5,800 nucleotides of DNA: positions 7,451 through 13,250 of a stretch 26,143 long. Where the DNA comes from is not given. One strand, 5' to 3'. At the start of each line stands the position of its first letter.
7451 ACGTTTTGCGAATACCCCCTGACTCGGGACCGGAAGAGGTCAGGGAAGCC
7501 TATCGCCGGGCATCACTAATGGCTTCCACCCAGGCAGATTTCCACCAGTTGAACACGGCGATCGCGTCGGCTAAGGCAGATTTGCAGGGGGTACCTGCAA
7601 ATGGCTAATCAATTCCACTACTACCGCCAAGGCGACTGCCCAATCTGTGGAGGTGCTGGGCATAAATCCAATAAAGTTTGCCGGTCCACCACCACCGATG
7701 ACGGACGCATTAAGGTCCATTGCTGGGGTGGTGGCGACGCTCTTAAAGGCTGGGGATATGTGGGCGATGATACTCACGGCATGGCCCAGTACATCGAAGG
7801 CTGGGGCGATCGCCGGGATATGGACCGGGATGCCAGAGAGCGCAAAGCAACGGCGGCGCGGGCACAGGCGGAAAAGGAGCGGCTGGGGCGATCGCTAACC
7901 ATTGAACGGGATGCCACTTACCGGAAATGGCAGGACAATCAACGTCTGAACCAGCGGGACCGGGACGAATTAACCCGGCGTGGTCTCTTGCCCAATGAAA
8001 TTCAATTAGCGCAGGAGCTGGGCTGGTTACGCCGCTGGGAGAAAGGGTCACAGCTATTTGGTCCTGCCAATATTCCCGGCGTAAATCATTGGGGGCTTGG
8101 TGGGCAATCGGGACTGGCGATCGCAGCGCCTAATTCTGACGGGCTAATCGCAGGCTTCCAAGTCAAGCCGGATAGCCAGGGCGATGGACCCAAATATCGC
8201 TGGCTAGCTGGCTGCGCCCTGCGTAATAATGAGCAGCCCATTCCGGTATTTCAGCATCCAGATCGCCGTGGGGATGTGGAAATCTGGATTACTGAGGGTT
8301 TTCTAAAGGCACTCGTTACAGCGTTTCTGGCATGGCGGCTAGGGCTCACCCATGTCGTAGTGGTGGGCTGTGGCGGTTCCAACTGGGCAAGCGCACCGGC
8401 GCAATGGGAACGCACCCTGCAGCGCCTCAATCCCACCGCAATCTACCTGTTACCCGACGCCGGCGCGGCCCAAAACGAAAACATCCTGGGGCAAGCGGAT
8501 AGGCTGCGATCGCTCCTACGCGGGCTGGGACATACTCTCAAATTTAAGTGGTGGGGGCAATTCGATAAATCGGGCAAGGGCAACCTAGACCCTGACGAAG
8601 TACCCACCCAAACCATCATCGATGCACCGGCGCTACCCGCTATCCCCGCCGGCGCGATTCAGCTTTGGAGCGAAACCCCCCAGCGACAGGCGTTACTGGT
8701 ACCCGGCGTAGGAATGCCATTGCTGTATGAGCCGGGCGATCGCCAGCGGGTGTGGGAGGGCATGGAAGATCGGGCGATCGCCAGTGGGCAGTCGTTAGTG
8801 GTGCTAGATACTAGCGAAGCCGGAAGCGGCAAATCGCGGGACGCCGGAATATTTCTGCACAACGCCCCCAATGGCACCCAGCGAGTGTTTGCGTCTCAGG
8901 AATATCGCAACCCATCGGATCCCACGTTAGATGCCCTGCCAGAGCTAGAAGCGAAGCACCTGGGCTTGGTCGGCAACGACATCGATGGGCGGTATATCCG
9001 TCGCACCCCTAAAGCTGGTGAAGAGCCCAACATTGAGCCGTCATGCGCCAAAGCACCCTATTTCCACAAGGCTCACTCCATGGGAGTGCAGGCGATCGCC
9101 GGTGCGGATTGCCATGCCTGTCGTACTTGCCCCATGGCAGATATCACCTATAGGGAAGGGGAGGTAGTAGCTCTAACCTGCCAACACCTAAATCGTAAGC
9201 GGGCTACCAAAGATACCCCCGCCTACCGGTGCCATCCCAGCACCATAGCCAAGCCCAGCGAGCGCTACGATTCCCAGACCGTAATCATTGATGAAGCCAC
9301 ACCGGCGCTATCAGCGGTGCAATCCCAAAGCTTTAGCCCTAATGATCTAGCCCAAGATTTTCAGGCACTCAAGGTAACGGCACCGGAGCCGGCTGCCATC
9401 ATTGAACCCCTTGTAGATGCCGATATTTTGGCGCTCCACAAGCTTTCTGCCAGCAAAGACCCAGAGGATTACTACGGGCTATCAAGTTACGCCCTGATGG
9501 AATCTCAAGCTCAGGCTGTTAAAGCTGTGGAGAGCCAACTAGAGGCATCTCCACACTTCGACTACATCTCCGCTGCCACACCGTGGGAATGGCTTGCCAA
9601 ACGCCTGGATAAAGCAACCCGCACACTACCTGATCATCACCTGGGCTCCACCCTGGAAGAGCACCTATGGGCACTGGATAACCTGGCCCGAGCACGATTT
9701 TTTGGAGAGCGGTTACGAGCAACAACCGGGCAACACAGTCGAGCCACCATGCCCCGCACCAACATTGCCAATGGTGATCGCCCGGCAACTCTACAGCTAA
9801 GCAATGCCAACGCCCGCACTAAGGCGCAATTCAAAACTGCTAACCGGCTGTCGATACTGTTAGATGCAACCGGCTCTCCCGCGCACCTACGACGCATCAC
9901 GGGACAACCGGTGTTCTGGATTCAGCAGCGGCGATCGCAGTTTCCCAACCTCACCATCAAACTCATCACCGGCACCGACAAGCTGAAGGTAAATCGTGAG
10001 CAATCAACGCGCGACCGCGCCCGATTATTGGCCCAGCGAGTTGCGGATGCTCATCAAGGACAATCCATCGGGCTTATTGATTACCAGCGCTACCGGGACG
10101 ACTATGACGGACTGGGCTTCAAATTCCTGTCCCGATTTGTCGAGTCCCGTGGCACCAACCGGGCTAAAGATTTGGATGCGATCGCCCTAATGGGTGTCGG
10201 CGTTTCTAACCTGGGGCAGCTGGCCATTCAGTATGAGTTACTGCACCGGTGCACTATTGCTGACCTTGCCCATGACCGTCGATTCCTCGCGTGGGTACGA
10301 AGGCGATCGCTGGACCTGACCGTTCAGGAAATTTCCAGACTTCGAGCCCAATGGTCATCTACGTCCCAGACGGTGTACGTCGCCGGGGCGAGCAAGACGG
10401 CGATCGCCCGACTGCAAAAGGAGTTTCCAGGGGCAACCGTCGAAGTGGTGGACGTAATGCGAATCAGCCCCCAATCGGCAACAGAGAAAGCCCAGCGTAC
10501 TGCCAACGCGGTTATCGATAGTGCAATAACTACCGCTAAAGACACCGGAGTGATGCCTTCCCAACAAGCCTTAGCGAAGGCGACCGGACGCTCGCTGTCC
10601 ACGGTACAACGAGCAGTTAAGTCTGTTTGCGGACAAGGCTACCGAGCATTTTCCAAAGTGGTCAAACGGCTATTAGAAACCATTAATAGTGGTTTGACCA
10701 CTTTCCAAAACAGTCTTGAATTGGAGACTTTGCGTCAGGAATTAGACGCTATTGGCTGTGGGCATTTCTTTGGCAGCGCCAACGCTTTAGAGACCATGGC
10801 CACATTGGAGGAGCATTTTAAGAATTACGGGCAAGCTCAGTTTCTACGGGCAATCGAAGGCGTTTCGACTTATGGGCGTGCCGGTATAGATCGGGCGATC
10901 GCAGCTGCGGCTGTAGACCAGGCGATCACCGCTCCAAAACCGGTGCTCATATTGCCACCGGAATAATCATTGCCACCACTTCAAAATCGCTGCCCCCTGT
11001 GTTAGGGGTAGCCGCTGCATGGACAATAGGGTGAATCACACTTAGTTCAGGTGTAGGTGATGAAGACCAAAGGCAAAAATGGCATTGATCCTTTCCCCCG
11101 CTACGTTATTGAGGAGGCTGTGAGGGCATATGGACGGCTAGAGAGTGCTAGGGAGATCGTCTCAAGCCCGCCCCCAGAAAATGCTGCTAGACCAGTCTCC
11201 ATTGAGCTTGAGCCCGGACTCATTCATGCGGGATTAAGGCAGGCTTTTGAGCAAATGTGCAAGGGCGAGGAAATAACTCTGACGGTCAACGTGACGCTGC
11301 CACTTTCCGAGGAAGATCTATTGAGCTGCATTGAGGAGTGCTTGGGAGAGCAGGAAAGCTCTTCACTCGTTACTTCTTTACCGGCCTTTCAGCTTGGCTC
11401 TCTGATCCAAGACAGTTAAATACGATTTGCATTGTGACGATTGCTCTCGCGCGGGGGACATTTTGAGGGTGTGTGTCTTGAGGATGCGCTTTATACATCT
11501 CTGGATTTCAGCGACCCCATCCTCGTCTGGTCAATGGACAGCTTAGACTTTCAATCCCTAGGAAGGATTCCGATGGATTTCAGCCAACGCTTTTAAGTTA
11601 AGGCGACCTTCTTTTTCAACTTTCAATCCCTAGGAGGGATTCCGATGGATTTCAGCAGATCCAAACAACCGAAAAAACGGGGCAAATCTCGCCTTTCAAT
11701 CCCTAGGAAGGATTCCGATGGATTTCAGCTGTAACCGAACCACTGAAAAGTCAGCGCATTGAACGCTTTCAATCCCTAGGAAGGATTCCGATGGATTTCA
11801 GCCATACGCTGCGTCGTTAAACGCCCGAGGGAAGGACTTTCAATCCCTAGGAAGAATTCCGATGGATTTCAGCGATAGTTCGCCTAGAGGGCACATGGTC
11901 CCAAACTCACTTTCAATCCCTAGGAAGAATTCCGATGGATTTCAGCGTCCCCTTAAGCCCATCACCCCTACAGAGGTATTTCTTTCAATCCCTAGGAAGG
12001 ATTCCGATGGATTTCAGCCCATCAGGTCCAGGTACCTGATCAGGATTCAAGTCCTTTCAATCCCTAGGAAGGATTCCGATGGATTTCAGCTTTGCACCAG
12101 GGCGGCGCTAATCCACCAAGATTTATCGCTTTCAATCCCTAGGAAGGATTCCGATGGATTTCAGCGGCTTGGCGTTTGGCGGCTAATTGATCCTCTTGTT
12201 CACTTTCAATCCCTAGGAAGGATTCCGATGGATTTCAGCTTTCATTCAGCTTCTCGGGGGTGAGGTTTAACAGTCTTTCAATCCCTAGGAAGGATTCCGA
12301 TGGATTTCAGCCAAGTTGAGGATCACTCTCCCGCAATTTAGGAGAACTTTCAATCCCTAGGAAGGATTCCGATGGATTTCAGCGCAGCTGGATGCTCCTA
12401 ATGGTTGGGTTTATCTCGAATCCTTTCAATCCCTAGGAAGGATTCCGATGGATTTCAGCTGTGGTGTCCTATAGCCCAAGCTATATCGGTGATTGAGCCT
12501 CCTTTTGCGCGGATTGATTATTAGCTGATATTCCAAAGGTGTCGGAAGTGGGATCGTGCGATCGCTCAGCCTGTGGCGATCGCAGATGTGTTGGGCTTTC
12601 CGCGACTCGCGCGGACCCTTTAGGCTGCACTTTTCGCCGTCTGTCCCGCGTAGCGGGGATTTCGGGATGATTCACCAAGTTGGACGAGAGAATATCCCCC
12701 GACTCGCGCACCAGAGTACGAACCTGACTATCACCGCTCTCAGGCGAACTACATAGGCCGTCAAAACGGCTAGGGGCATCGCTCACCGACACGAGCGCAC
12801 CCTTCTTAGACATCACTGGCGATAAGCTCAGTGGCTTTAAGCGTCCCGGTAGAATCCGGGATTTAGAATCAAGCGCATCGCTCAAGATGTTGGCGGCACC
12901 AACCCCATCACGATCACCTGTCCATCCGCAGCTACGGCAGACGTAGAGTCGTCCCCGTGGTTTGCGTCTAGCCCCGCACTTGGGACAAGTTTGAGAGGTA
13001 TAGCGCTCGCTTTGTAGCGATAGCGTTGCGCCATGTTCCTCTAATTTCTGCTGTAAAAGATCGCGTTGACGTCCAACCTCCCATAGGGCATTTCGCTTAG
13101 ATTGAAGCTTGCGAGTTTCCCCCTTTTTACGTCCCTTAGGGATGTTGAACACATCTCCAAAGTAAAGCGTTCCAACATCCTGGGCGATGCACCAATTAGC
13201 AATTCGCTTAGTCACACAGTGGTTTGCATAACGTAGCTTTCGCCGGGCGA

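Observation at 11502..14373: Standalone TnpB-derived effector abutting a CRISPR array: candidate nascent or new type V (Cas12f/V-U-like) system on a cyanobacterial plasmid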

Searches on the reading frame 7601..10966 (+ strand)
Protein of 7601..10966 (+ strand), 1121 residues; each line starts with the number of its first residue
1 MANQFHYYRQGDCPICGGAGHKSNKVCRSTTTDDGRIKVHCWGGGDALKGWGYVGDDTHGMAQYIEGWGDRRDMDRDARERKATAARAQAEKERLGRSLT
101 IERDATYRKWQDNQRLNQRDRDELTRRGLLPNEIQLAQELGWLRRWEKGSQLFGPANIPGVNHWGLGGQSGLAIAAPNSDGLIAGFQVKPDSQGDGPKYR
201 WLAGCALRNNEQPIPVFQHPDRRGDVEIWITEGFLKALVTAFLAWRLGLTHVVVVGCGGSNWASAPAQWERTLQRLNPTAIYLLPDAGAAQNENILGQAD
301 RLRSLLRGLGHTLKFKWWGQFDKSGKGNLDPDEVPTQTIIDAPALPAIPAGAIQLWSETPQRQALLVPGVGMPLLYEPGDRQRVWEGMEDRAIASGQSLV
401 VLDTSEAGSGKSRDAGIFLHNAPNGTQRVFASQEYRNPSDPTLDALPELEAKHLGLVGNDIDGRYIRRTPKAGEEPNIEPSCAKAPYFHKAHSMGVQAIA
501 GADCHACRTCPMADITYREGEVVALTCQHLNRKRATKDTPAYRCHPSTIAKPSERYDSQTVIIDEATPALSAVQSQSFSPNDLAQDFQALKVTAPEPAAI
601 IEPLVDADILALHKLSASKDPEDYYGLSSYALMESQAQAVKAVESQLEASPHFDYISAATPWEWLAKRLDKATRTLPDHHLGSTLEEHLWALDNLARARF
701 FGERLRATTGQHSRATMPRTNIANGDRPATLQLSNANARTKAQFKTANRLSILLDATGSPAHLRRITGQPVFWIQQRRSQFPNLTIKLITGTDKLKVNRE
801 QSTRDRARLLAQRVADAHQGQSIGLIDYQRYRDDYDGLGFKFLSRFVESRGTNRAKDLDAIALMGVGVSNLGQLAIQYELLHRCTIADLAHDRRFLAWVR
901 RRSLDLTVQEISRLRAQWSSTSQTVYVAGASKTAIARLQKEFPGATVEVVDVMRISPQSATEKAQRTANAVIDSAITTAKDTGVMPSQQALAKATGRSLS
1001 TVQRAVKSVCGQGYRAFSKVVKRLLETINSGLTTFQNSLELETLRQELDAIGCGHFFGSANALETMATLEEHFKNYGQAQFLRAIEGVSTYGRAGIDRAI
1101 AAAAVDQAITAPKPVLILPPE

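Call 6: search_protein_families(library=pfam, proteins=[window:7601-10966:+], max_evalue=0.01)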
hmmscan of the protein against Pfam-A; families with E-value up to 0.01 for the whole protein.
window:7601-10966:+ (1121 aa): 1 family
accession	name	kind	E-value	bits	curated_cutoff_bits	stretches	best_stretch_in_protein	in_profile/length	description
PF13730.12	HTH_36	-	0.00011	22.4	25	1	980-1014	20-54/55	Helix-turn-helix domain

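Call 7: search_protein_families(library=ncbifam, proteins=[window:7601-10966:+], max_evalue=0.01)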
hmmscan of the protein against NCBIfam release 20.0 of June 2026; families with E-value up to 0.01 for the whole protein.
window:7601-10966:+ (1121 aa): 0 families

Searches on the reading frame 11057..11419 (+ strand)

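Call 6: search_protein_families(library=pfam, proteins=[window:11057-11419:+], max_evalue=0.01)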
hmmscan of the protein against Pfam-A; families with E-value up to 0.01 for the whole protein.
window:11057-11419:+ (120 aa): 1 family
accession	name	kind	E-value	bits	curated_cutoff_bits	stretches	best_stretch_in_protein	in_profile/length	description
PF00254.34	FKBP_C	-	0.00017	22.3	21.1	1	25-84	16-72/94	FKBP-type peptidyl-prolyl cis-trans isomerase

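Call 7: search_protein_families(library=ncbifam, proteins=[window:11057-11419:+], max_evalue=0.01)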
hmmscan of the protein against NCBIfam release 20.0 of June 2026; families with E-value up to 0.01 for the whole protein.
window:11057-11419:+ (120 aa): 0 families

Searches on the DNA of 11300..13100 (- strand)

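Call 57: search_dna_similar(query=window:11500-12480:-, collection=phages, mode=distant, max_evalue=1, max_rows=20)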
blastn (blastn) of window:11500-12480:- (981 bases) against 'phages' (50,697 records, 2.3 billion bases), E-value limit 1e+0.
No match.

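Call 58: search_dna_similar(query=window:11500-12480:-, collection=plasmids, mode=distant, max_evalue=1, max_rows=20)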
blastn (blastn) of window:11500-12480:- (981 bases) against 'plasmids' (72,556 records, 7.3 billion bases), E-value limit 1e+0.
Records with a match: 1; places in all: 1; records where one place covers at least 80% of the query: 0.
Best place of each record, by identity: 60-80% 1.
By first word of the organism name: Leptolyngbya 1.
By predicted mobility (MOB-suite, as given by PLSDB): non-mobilizable 1.
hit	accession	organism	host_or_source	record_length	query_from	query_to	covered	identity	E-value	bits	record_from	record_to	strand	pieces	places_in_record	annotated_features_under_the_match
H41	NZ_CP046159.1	Leptolyngbya sp. BL0902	cell culture,open pond on an algae farm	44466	169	277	11%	68.8%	3e-1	45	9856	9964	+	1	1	none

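Call 59: get_annotated_region(hit=H41, flank=6000)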
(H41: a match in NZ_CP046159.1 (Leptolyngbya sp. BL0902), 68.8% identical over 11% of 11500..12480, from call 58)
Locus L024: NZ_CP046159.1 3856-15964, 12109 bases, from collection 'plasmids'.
description: Leptolyngbya sp. BL0902 plasmid unnamed4, complete sequence
organism: Leptolyngbya sp. BL0902 (NCBI taxid 1115757)
taxonomy: Bacteria; Cyanobacteriota; Cyanophyceae; Leptolyngbyales; Leptolyngbyaceae; Leptolyngbya; Leptolyngbya sp. BL0902
host: -; source: cell culture,open pond on an algae farm; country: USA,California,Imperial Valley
typing (MOB-suite, as given by PLSDB): non-mobilizable
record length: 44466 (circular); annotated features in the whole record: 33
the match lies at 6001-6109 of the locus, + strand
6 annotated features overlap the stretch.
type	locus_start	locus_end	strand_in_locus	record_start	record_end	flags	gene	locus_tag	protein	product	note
CDS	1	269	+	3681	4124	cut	-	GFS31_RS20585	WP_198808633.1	DUF86 domain-containing protein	-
CDS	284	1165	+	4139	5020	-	cas6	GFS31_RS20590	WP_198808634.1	CRISPR-associated endoribonuclease Cas6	GO:0043571 - maintenance of CRISPR repeat elements [Evidence IEA]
CDS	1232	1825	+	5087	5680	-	cas4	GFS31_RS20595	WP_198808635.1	CRISPR-associated protein Cas4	GO:0043571 - maintenance of CRISPR repeat elements [Evidence IEA]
CDS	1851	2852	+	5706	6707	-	cas1d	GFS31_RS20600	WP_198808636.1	type I-D CRISPR-associated endonuclease Cas1d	GO:0043571 - maintenance of CRISPR repeat elements [Evidence IEA]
CDS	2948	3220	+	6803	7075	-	cas2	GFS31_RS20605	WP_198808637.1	CRISPR-associated endonuclease Cas2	GO:0043571 - maintenance of CRISPR repeat elements [Evidence IEA]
CDS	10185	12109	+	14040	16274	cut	-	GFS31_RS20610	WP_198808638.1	hypothetical protein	-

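Call 87: search_rna_families(source=window, start=11300, end=13100, threshold=evalue, max_evalue=1)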
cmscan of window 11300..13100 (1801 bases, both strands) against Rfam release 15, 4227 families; matches with E-value up to 1: 1.
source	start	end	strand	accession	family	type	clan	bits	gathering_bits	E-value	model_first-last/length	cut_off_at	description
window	11620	11656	-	RF01318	CRISPR-DR5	Gene; CRISPR;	CL00015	24.1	40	0.81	1-37/37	no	CRISPR RNA direct repeat element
